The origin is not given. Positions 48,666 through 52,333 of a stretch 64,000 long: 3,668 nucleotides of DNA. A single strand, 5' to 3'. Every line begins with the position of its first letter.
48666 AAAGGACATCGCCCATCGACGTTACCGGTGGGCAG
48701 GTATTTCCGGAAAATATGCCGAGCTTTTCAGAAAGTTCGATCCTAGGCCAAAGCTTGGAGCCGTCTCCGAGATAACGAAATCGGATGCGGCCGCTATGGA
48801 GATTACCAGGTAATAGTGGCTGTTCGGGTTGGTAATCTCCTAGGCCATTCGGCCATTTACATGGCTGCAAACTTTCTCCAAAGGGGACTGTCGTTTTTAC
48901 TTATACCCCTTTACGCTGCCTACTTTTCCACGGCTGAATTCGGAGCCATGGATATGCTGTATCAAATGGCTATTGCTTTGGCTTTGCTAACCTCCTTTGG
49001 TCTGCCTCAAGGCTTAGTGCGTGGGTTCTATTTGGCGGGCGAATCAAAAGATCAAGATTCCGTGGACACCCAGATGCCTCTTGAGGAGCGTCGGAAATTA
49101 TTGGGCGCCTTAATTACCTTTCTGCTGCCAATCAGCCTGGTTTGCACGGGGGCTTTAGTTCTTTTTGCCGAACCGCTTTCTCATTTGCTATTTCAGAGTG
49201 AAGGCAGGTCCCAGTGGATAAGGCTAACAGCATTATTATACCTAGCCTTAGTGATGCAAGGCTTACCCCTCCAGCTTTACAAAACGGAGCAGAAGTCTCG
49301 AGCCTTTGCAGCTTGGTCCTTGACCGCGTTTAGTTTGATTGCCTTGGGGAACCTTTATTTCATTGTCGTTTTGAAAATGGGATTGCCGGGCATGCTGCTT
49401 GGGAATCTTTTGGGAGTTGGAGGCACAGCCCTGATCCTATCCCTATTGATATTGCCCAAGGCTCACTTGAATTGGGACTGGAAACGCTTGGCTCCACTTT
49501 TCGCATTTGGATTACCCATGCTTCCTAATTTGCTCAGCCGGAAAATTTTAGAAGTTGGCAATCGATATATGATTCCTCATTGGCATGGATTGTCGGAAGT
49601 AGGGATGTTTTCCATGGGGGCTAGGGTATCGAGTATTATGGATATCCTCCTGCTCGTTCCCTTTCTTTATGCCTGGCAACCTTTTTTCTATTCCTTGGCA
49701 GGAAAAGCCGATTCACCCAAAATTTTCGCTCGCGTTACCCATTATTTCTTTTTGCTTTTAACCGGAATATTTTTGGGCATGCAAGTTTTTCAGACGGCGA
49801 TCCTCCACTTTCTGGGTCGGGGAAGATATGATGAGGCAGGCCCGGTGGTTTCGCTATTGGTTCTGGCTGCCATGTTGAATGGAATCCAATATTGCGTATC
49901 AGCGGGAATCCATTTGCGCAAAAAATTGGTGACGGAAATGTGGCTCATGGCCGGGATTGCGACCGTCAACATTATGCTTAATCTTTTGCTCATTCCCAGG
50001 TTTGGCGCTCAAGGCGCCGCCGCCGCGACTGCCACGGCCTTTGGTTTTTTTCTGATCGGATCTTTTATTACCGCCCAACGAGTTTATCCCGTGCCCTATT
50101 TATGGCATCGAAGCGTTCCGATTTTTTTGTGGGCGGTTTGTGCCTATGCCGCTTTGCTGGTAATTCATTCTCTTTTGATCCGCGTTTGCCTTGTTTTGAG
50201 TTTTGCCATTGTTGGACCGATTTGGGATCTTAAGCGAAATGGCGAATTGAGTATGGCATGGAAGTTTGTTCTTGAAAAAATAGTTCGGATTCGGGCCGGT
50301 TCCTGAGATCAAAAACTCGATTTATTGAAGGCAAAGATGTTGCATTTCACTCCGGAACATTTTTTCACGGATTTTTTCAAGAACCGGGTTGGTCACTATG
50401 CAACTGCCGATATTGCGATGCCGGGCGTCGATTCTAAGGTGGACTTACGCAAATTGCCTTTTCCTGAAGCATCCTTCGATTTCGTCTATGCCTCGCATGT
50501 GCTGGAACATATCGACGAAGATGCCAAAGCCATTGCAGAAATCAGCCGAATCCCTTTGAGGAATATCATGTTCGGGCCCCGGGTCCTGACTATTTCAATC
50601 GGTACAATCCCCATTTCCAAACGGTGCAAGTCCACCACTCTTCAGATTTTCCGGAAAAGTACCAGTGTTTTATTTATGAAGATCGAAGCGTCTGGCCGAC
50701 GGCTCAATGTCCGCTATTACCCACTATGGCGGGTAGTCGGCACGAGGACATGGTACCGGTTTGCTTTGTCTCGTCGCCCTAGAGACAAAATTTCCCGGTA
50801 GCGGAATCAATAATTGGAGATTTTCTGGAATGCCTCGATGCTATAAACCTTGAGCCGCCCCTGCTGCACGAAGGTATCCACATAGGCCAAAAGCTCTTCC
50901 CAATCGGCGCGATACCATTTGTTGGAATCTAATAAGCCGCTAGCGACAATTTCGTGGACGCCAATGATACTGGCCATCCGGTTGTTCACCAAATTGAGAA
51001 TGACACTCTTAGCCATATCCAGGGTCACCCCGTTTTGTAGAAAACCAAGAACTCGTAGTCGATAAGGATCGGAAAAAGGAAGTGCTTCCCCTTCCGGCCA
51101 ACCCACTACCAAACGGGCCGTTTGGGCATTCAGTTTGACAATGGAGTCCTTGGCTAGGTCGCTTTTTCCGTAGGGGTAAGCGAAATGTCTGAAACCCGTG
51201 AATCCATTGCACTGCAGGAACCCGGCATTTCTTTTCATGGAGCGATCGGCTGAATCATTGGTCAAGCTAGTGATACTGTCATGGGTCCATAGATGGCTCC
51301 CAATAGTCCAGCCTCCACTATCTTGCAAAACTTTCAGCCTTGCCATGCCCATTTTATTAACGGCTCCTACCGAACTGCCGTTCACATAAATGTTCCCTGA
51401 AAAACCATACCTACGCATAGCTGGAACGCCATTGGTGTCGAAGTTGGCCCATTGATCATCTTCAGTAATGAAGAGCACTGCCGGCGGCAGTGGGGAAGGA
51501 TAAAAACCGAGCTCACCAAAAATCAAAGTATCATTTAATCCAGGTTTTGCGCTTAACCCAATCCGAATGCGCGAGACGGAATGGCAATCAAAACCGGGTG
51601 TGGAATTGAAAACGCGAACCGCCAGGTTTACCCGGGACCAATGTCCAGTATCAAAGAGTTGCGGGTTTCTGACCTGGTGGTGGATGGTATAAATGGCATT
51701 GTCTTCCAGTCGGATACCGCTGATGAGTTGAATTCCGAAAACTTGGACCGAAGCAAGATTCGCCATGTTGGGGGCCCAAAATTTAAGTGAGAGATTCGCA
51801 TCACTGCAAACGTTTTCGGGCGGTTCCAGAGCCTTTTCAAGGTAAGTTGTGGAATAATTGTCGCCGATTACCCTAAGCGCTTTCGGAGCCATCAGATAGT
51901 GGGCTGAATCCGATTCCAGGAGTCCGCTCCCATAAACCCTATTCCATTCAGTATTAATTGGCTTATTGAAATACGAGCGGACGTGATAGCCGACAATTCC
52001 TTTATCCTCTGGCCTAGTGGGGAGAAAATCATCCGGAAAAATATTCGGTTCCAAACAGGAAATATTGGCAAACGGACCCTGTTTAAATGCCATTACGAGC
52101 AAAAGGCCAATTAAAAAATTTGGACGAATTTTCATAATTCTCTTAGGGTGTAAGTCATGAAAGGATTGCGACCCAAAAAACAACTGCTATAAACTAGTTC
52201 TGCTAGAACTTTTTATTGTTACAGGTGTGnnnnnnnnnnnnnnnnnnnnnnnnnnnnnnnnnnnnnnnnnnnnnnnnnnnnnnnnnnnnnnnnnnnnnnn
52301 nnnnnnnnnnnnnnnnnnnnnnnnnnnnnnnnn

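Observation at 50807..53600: Tandem paralogs of a two-domain secreted protein with a CE4 domain carrying TEDD instead of the canonical TFDD(G) motif; a third decayed copy exists 14 kb away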

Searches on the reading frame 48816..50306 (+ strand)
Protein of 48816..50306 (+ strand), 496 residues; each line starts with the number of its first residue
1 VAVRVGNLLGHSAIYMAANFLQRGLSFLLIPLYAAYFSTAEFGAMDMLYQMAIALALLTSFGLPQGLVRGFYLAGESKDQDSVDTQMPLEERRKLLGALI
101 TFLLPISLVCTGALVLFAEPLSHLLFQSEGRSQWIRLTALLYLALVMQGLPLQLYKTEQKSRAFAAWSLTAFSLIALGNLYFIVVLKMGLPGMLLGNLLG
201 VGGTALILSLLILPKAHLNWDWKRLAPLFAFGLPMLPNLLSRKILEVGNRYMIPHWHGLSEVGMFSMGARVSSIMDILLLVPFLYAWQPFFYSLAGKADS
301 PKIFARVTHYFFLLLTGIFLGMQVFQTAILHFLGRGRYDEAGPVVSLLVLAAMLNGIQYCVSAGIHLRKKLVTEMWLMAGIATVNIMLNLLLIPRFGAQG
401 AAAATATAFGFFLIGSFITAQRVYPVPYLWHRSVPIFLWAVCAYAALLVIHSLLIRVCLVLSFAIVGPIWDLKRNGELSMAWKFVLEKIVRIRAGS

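Call 3: search_protein_families(library=pfam, proteins=[window:48816-50306:+], max_evalue=1)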
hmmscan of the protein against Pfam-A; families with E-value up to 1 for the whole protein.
window:48816-50306:+ (496 aa): 3 families
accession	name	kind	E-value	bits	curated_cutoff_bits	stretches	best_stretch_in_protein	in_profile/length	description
PF01943.22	Polysacc_synt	-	6.9e-17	62.2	28.2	1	12-292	5-271/274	Polysaccharide biosynthesis protein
PF13440.11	Polysacc_synt_3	-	5.5e-06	26.3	23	1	95-275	46-224/293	Polysaccharide biosynthesis protein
PF19978.4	Inovirus_G7P_2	-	0.028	14.6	27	1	45-63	7-25/33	Tail virion protein G7P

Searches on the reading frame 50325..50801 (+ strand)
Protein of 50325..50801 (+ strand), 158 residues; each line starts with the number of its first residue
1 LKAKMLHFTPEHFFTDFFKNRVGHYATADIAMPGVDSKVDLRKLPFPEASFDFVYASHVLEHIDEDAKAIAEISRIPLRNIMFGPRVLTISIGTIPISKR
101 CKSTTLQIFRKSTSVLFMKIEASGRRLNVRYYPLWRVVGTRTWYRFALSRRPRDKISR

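Call 3: search_protein_families(library=pfam, proteins=[window:50325-50801:+], max_evalue=1)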
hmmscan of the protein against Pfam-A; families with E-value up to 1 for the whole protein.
window:50325-50801:+ (158 aa): 5 families
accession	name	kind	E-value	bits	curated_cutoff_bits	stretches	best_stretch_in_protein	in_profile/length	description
PF08241.18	Methyltransf_11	-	1.5e-09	38.8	21.2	1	38-76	48-86/95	Methyltransferase domain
PF13649.12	Methyltransf_25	-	3.7e-05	24.8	27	1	39-76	53-92/97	Methyltransferase domain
PF13489.12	Methyltransf_23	-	0.0029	17.8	27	1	37-74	68-105/164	Methyltransferase domain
PF08242.18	Methyltransf_12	-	0.0046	18.1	30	1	36-75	48-90/98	Methyltransferase domain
PF03141.22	Methyltransf_29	-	0.13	11.3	23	1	32-76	163-208/506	Putative S-adenosyl-L-methionine-dependent methyltransferase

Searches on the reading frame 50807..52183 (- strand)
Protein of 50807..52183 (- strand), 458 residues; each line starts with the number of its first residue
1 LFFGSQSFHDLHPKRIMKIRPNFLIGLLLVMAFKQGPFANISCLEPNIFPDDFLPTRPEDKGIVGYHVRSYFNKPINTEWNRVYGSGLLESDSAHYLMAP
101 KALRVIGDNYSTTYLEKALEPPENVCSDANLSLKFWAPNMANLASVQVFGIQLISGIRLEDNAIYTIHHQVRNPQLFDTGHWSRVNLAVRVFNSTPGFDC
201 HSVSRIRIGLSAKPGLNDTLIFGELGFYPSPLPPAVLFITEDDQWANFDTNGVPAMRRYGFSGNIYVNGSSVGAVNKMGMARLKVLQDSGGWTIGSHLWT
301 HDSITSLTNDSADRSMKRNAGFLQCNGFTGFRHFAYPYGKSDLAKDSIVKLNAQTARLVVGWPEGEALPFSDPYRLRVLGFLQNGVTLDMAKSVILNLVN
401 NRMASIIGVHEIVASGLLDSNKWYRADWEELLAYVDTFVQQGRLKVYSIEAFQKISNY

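Call 3: search_protein_families(library=pfam, proteins=[window:50807-52183:-], max_evalue=1)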
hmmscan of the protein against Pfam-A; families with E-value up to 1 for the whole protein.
window:50807-52183:- (458 aa): 1 family
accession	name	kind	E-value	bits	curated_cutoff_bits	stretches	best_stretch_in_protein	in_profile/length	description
PF01522.26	Polysacc_deac_1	-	2.3e-12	47.4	23.1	1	233-344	5-111/124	Polysaccharide deacetylase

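Call 51: search_protein_families(library=phrogs, proteins=[window:50807-52135:-], max_evalue=0.01)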
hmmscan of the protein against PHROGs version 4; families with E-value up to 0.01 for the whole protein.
window:50807-52135:- (442 aa): 0 families

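Call 52: search_protein_families(library=ncbifam, proteins=[window:50807-52135:-], max_evalue=0.01)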
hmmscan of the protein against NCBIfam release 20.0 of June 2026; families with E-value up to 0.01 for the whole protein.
window:50807-52135:- (442 aa): 1 family
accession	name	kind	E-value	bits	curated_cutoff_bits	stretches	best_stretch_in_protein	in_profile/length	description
NF050820.1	PolSacchBiosHfsH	equivalog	6.5e-06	26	400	1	223-333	38-151/249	oligosaccharide deacetylase HfsH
